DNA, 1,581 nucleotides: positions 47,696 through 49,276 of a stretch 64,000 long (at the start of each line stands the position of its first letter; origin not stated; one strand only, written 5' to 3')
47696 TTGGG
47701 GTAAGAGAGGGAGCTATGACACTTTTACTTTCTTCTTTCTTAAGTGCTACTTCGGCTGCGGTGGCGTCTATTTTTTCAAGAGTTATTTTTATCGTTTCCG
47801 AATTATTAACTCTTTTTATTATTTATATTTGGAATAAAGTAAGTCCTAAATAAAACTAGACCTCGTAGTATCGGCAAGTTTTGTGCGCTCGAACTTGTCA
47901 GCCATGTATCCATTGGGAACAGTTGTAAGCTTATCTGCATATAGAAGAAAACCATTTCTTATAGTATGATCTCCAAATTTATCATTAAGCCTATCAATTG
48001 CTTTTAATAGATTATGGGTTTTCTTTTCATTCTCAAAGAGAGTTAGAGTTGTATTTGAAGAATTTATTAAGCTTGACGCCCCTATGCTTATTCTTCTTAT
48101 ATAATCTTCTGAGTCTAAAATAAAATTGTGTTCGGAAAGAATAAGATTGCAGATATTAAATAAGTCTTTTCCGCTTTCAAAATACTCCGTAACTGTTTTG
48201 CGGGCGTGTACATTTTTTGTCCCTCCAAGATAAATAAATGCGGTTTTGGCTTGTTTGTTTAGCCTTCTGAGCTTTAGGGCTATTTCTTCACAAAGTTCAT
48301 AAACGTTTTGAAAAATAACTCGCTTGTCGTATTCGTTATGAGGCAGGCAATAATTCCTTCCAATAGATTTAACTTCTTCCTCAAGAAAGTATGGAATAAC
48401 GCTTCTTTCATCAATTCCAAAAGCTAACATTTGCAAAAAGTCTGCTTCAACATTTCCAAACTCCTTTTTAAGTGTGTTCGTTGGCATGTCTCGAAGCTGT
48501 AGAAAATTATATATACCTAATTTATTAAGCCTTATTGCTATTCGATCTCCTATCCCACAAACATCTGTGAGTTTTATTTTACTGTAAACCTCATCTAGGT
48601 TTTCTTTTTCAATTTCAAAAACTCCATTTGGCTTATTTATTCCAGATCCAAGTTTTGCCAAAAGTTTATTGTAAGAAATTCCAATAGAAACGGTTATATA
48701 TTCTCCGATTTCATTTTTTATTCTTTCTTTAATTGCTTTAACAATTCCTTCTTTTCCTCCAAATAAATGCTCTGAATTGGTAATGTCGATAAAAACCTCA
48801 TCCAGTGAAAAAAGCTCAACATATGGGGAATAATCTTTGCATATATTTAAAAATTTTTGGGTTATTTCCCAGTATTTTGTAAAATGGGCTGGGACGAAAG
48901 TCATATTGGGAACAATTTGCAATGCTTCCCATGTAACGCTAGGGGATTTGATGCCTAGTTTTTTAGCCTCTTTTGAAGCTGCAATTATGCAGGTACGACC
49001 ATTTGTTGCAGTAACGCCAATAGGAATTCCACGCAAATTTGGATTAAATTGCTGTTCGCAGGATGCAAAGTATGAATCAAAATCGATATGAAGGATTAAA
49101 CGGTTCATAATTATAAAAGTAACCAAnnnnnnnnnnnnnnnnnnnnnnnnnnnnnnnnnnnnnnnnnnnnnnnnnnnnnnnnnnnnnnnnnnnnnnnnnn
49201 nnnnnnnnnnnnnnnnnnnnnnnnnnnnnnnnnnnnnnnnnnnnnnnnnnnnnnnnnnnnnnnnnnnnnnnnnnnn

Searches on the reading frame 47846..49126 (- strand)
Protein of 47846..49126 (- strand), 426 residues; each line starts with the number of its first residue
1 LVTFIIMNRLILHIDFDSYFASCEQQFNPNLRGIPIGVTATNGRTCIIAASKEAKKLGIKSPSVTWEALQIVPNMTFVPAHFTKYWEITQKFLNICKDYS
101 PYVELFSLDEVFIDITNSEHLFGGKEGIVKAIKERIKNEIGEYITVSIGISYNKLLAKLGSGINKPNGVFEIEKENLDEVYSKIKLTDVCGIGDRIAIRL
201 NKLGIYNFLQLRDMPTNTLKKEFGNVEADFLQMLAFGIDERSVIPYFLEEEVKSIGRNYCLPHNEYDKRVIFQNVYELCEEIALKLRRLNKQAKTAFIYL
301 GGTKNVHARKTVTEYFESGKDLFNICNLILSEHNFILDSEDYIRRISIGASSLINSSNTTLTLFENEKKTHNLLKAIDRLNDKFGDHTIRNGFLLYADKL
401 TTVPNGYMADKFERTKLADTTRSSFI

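Call 4: search_protein_families(library=pfam, proteins=[window:47846-49126:-], max_evalue=1)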
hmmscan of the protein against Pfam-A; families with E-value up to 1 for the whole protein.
window:47846-49126:- (426 aa): 7 families
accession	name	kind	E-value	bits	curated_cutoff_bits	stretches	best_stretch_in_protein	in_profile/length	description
PF00817.25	IMS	-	2e-41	141.8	23.2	1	14-161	1-147/148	impB/mucB/samB family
PF11799.13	IMS_C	-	2.1e-08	35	20.7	1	253-363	2-109/109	impB/mucB/samB family C-terminal domain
PF21999.2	IMS_HHH_1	-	0.00018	22.3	27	1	188-228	2-42/53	DNA polymerase-iota, thumb domain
PF13438.11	DUF4113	-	0.043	14.3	24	1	372-390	2-20/51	Domain of unknown function (DUF4113)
PF11731.14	Cdd1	-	0.047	14.3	25.5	1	185-221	7-43/86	Pathogenicity locus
PF11952.13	XTBD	-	0.09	12.9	27.6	1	84-155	12-53/85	XRN-Two Binding Domain, XTBD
PF11798.14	IMS_HHH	-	0.18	12.6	24.4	1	183-205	10-32/32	IMS family HHH motif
